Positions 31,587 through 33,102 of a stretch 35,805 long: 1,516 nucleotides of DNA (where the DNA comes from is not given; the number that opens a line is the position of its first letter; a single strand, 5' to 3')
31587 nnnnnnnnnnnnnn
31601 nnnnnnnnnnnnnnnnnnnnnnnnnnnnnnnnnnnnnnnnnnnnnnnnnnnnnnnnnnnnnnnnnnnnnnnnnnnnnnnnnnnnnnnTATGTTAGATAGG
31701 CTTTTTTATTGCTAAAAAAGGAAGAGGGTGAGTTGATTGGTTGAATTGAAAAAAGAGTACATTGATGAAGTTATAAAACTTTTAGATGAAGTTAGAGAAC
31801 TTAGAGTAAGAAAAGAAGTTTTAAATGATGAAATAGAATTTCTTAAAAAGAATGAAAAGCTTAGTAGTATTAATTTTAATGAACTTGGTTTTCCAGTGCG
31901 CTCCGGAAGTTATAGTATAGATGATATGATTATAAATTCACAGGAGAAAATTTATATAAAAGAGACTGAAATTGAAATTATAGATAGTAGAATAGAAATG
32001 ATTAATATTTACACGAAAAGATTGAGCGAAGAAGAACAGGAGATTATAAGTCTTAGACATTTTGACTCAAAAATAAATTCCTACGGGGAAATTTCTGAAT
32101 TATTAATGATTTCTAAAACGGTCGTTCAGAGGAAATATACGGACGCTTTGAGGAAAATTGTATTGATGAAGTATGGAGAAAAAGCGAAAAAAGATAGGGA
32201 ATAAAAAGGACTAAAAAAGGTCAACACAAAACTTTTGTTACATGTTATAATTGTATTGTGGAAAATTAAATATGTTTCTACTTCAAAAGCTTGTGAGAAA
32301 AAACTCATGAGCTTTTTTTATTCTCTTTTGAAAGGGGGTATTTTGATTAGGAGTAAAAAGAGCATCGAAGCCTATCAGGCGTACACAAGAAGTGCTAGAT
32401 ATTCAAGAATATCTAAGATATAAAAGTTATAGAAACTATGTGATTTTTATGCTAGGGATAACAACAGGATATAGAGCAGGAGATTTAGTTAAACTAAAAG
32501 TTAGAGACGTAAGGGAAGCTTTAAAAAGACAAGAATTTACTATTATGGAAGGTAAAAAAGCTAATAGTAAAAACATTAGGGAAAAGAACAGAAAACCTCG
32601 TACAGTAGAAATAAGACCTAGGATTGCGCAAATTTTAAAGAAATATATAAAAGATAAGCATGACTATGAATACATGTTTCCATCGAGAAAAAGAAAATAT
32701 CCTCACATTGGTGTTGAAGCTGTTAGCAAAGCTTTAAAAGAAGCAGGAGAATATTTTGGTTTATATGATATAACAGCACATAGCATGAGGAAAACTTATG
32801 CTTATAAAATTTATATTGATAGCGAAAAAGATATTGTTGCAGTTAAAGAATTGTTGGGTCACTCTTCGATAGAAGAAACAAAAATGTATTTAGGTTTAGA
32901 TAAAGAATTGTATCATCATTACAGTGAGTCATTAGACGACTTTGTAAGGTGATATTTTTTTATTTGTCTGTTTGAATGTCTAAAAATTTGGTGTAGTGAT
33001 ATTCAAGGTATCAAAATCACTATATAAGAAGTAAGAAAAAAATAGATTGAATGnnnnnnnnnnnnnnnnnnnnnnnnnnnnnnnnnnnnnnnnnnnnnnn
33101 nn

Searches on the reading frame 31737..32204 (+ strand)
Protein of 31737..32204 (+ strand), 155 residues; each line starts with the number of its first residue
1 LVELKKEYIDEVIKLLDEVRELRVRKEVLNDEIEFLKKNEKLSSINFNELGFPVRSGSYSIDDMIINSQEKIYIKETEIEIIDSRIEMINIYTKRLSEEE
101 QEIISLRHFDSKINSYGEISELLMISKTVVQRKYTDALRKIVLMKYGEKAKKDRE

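Call 41: search_protein_families(library=pfam, proteins=[window:31737-32204:+], max_evalue=0.01)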
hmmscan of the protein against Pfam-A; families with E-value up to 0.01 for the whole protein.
window:31737-32204:+ (155 aa): 3 families
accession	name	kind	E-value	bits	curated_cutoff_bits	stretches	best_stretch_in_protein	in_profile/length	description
PF04545.22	Sigma70_r4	-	0.00012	22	24.1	1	95-141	4-48/50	Sigma-70, region 4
PF08281.18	Sigma70_r4_2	-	0.00066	19.7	25.7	1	95-141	10-54/54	Sigma-70, region 4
PF01732.22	Mycop_pep_DUF31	-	0.0087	16.2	27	1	33-102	207-285/346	Mycoplasma peptidase (DUF31)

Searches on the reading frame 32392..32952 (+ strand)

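Call 41: search_protein_families(library=pfam, proteins=[window:32392-32952:+], max_evalue=0.01)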
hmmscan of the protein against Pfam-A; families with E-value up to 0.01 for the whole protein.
window:32392-32952:+ (186 aa): 1 family
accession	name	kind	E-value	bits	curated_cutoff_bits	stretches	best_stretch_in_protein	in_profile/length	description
PF00589.27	Phage_integrase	-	1.3e-21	77.6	27.1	1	7-171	14-170/172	Phage integrase family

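Call 56: search_protein_families(library=phrogs, proteins=[window:32392-32952:+], max_evalue=0.001)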
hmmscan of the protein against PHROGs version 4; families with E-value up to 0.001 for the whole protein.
window:32392-32952:+ (186 aa): 4 families
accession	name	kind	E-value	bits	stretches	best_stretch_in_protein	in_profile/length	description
phrog_216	-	integration and excision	1e-57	196.6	1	3-183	63-238/301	integrase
phrog_1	-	integration and excision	5.3e-25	89.7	1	6-172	281-438/611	integrase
phrog_7269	-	integration and excision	7.2e-12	46.1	1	101-172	3-72/89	integrase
phrog_7685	-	integration and excision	1.5e-06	28.9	1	63-182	123-236/240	integrase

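Call 75: search_protein_families(library=ncbifam, proteins=[window:32392-32952:+], max_evalue=0.001)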
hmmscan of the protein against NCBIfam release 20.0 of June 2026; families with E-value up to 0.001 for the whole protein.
window:32392-32952:+ (186 aa): 10 families
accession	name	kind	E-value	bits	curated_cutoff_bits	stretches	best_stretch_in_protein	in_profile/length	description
NF040815.2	recomb_XerA_Arch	equivalog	2.8e-24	86.1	220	1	11-172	110-257/263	site-specific tyrosine recombinase/integron integrase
TIGR02224.1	recomb_XerC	equivalog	3.8e-16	59.3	335.15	1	9-173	124-281/295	tyrosine recombinase XerC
TIGR02225.1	recomb_XerD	equivalog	4.6e-15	55.7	329.6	1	4-172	115-277/290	site-specific tyrosine recombinase XerD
NF003462.0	PRK05084.1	equivalog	5.3e-13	48.4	267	1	11-172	193-347/360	tyrosine recombinase XerS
NF001399.0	PRK00283.1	subfamily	1.9e-12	47.1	279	1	10-172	131-286/300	tyrosine recombinase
TIGR02249.1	integrase_gron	subfamily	1.3e-08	34.6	265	1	94-166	216-297/315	integron integrase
NF002331.0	PRK01287.1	subfamily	6.4e-05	22.1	371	1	11-166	160-309/365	site-specific tyrosine recombinase XerC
NF007370.0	PRK09870.1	subfamily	0.00015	21.5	221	1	12-167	31-177/200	tyrosine-type DNA invertase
NF011946.0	PRK15417.1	equivalog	0.00019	20.7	435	1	105-167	251-313/337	integron integrase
NF041502.1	integrase_1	equivalog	0.00022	20.1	350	0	13-90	164-242/484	site-specific integrase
